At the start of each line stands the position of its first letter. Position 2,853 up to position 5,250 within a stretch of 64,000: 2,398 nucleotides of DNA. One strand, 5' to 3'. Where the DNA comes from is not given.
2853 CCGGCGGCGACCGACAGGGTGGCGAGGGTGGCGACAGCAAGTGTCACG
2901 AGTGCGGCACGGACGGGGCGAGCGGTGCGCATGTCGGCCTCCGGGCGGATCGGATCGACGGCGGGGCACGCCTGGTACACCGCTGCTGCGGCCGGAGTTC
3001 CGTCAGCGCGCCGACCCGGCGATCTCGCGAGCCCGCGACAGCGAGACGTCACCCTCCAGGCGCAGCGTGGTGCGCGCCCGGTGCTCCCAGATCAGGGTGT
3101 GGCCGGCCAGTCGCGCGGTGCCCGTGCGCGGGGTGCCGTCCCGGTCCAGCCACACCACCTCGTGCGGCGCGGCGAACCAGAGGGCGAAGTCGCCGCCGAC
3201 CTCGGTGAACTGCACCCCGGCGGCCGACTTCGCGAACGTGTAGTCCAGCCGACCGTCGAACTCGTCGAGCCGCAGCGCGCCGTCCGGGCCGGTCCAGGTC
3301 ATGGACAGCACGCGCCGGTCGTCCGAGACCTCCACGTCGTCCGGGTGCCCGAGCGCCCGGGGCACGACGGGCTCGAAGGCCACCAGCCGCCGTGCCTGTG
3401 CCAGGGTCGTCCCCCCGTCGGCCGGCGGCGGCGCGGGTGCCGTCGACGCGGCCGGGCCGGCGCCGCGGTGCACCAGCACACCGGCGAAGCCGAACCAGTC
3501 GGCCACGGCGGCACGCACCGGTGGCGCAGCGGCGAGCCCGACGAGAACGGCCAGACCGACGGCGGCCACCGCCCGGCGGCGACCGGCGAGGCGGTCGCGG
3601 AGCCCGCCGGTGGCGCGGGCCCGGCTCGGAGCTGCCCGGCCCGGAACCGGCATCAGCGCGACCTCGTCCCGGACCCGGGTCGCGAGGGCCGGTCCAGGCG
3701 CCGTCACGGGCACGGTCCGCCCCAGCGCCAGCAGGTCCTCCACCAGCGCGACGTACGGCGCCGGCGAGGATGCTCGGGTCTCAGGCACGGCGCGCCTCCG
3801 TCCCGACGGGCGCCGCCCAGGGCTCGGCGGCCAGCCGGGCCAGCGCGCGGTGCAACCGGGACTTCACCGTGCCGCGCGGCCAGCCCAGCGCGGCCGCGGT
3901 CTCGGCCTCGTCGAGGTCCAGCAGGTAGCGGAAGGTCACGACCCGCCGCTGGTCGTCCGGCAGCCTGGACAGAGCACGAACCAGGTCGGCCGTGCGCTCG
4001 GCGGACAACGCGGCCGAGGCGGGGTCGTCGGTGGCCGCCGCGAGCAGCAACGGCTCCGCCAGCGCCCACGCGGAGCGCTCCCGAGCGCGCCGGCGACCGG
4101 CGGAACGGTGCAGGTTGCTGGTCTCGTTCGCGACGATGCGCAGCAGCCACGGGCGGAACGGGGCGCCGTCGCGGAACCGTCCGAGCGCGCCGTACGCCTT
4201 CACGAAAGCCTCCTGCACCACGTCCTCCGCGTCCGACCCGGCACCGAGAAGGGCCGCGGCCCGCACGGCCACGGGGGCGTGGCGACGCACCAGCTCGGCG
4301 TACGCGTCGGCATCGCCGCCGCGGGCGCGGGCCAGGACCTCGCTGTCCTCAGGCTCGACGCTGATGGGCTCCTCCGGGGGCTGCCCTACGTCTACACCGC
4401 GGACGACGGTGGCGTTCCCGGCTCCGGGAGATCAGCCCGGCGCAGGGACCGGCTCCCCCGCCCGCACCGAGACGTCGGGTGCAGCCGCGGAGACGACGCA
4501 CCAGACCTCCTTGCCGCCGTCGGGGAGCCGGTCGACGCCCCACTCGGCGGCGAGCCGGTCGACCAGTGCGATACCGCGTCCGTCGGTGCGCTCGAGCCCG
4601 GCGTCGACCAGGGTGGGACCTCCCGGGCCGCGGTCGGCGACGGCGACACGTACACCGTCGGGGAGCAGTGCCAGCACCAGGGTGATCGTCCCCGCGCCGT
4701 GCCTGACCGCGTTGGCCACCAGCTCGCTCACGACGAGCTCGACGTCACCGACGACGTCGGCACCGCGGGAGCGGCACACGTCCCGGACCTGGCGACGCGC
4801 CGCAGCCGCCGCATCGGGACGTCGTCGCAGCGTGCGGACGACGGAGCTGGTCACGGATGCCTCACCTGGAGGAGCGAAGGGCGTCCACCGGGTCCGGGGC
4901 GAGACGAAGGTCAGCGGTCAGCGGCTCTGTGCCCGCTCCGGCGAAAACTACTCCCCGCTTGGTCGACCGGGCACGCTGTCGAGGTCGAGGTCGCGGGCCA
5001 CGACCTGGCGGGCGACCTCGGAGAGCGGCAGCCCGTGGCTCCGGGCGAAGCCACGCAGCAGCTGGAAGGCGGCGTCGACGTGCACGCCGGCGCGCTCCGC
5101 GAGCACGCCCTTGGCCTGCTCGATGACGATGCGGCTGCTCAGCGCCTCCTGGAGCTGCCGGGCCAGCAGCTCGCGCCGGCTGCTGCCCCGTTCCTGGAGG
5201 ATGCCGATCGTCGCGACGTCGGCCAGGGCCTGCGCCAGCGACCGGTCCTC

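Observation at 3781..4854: RsbW-like kinase and ECF sigma factor share one frame across a single TGA; the sigma's conserved N-terminus has no canonical start codon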

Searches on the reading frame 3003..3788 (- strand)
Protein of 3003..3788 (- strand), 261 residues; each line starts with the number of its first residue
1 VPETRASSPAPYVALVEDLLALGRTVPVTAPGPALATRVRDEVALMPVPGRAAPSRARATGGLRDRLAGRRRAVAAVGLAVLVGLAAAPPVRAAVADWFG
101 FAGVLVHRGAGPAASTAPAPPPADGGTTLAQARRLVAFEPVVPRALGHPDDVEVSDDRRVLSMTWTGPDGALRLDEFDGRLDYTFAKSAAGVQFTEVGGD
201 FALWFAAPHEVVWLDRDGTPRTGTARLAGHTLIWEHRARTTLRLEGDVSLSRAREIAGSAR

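Call 4: search_protein_families(library=ncbifam, proteins=[window:3003-3788:-], max_evalue=0.01)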
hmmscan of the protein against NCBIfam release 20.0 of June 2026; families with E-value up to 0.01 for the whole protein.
window:3003-3788:- (261 aa): 0 families

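Call 5: search_protein_families(library=pfam, proteins=[window:3003-3788:-], max_evalue=0.01)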
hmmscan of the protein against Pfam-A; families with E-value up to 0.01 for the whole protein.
window:3003-3788:- (261 aa): 0 families

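Call 27: search_solved_structures(query=window:3006-3788:-, max_evalue=1)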
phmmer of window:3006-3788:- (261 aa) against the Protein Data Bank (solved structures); distinct sequences matched with E-value up to 1: 0.

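Call 49: search_protein_families(library=pfam, proteins=[window:3006-3788:-], max_evalue=10)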
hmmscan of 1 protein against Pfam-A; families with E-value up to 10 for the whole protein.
window:3006-3788:- (261 aa): 0 families

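Call 56: find_homologous_proteins(query=window:3006-3788:-)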
Query window:3006-3788:- (261 aa): 397 proteins with E <= 0.001 among 8000 candidates; the best 120 are listed.
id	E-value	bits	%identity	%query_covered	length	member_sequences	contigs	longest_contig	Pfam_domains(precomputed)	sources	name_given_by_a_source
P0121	7.3e-161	552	100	100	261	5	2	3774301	-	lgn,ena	-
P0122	1.9e-120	420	80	100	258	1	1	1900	-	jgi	jgi:hypothetical protein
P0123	1.7e-117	410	82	94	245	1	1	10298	-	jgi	jgi:hypothetical protein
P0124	1.4e-88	315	68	97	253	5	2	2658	-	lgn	-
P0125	1.2e-87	312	65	95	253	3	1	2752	-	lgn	-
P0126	1.5e-83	299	66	95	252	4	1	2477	-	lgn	-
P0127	4.2e-83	297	64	95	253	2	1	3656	-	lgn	-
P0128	1.1e-80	289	64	93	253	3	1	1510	-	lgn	-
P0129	1.2e-79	286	60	97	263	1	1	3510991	-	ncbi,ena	-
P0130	9.6e-78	280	62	95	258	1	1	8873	-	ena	-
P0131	2.3e-76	275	60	95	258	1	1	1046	-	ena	-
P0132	4.0e-74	268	58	95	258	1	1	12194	-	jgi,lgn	-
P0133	8.3e-74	267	60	95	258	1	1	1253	-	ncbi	-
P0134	1.1e-73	266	57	97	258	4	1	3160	-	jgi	-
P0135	1.3e-73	266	58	99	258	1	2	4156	-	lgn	-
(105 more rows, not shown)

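Call 57: find_encoding_contigs(protein=P0121, flank=2000, max_places=4)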
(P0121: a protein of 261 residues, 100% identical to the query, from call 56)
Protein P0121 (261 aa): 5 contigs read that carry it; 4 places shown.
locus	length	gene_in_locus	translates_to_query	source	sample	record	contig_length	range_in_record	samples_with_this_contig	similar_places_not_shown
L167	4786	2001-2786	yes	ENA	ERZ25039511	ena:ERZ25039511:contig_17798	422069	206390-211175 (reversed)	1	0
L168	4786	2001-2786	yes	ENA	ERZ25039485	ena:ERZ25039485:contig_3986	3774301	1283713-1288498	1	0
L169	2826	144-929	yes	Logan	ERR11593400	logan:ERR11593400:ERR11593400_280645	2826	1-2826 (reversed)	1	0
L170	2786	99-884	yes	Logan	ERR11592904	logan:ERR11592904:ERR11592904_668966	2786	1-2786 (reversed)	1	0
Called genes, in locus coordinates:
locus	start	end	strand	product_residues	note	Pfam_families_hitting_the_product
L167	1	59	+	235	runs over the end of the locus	PF01590:GAF (weak), PF13185:GAF_2, PF03861:ANTAR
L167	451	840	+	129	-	PF03861:ANTAR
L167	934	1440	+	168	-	PF13581:HATPase_c_2, PF02518:HATPase_c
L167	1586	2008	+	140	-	PF08281:Sigma70_r4_2, PF04545:Sigma70_r4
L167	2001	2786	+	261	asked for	-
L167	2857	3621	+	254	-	-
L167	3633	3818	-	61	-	-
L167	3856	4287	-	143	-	PF20139:DUF6529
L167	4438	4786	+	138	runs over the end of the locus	PF00027:cNMP_binding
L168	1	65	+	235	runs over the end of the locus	PF01590:GAF (weak), PF13185:GAF_2, PF03861:ANTAR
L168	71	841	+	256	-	PF13185:GAF_2, PF01590:GAF, PF13492:GAF_3, PF03861:ANTAR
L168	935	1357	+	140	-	PF13581:HATPase_c_2, PF02518:HATPase_c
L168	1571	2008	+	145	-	PF04542:Sigma70_r2, PF08281:Sigma70_r4_2, PF04545:Sigma70_r4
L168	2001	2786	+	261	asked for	-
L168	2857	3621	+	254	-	-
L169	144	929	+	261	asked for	-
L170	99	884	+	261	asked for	-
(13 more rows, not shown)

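Call 58: find_encoding_contigs(protein=P0122, flank=2000, max_places=2)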
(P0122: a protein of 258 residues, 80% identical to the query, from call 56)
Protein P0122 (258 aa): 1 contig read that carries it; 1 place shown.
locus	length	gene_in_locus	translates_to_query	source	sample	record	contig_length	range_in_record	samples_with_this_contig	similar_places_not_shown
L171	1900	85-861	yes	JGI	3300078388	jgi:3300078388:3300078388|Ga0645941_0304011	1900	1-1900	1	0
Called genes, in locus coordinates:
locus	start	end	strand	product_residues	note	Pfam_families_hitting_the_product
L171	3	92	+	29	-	?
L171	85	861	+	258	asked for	-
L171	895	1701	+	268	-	-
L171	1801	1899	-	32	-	?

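Call 68: predict_structure(alignment_id=A3)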
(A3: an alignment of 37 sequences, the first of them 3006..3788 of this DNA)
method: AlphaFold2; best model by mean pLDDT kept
length: 261 residues; sequences in the alignment: 37
mean_pLDDT: 78.2   pTM: 0.57
mean pLDDT of the five models: 78.2, 78.1, 76.2, 75.3, 75.0
residues with pLDDT >= 90: 101; 70-90: 77; 50-70: 72; < 50: 11
segments of 3 or more residues with pLDDT < 50: 102-109
pLDDT, mean of each block of 10 residues (from residue 1): 59 75 67 74 77 54 59 76 62 54 44 59 75 96 97 94 95 94 83 93 92 90 80 92 95 97 86
secondary structure, 60 per line:
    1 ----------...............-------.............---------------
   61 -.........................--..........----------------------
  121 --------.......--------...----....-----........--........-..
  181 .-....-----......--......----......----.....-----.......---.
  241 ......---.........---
elements in order: H11-25 H33-45 H62-86 H89-98 H129-135 E151-154 E160-167 E170-177 E179-181 H183-186 E192-197 E200-205 E210-215 E220-224 E230-236 E240-246 H250-258

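Call 70: fold_search(model_id=the predicted structure, library=pdb)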
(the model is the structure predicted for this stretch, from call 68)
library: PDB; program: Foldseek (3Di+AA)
matches with E <= 10: 918; with E <= 0.001: 0
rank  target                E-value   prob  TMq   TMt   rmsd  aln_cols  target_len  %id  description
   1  7eyp_A                1.2e-02  0.77  0.16  0.37  12.0       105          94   12  Crystal structure of Pseudomonas aeruginosa ppnP (released 2022-02-09)
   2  7eym_A                4.1e-02  0.60  0.16  0.38  11.8       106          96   12  Crystal structure of Vibrio cholerae ppnP (released 2022-02-09)
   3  7eym_B                4.6e-02  0.38  0.13  0.31  13.9       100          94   14  Crystal structure of Vibrio cholerae ppnP (released 2022-02-09)
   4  3uid_A                8.0e-02  0.06  0.09  0.13  16.9       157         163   11  Crystal Structure of Protein Ms6760 from Mycobacterium smegmatis (released 2011-11-23)
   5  1vr8                  9.4e-02  0.84  0.22  0.39   6.6       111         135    8  Crystal structure of GTP binding regulator (TM1622) from Thermotoga Maritima at 1.75 A resolution (released 2005-03-15)
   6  6l1m                  1.0e-01  0.16  0.16  0.19  15.3       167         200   10  Structure of human StAR-related lipid transfer protein 4 mutant - LWNI107-110GG (released 2019-10-30)
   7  6l1d_A                1.1e-01  0.21  0.16  0.21  15.7       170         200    9  Structure of human StAR-related lipid transfer protein 4 (released 2019-10-30)
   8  5u5d_D                1.1e-01  0.15  0.14  0.18  14.8       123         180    9  Psf4 in complex with Mn2+ and (R)-2-HPP (released 2017-01-04)
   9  5flj_L                1.2e-01  0.18  0.13  0.16  11.7        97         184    7  enzyme-substrate-dioxygen complex of Ni-quercetinase (released 2016-06-01)
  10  5dzf_B                1.8e-01  0.10  0.14  0.18  12.9       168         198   11  Crystal Structure of the catalytic nucleophile mutant of VvEG16 in complex with a mixed-linkage glucan octasaccharide (released 2016-09-21)
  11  3w9k                  2.2e-01  0.11  0.13  0.20   9.9       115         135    8  Crystal structure of thermoacidophile-specific protein STK_08120 complexed with myristic acid (released 2013-07-17)
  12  8glv_Cq               2.2e-01  0.08  0.10  0.04  15.7       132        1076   15  96-nm repeat unit of doublet microtubules from Chlamydomonas reinhardtii flagella (released 2023-05-31)
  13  5brl_A                2.3e-01  0.09  0.13  0.16  15.4       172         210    9  Crystal Structure of L124D STARD4 (released 2015-07-22)
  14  3nje_A                2.9e-01  0.06  0.09  0.14  13.8       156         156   14  Structure of the Minor Pseudopilin XcpW from the Pseudomonas aeruginosa Type II Secretion System (released 2011-02-02)
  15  2ejx                  3.1e-01  0.13  0.15  0.22  10.6       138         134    9  Crystal structure of the hypothetical protein STK_08120 from Sulfolobus tokodaii (released 2008-03-25)
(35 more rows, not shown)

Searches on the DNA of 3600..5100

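Call 40: search_rna_families(source=window, start=3600, end=5100, threshold=evalue, max_evalue=1)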
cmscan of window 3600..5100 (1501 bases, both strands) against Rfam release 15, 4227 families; matches with E-value up to 1: 0.
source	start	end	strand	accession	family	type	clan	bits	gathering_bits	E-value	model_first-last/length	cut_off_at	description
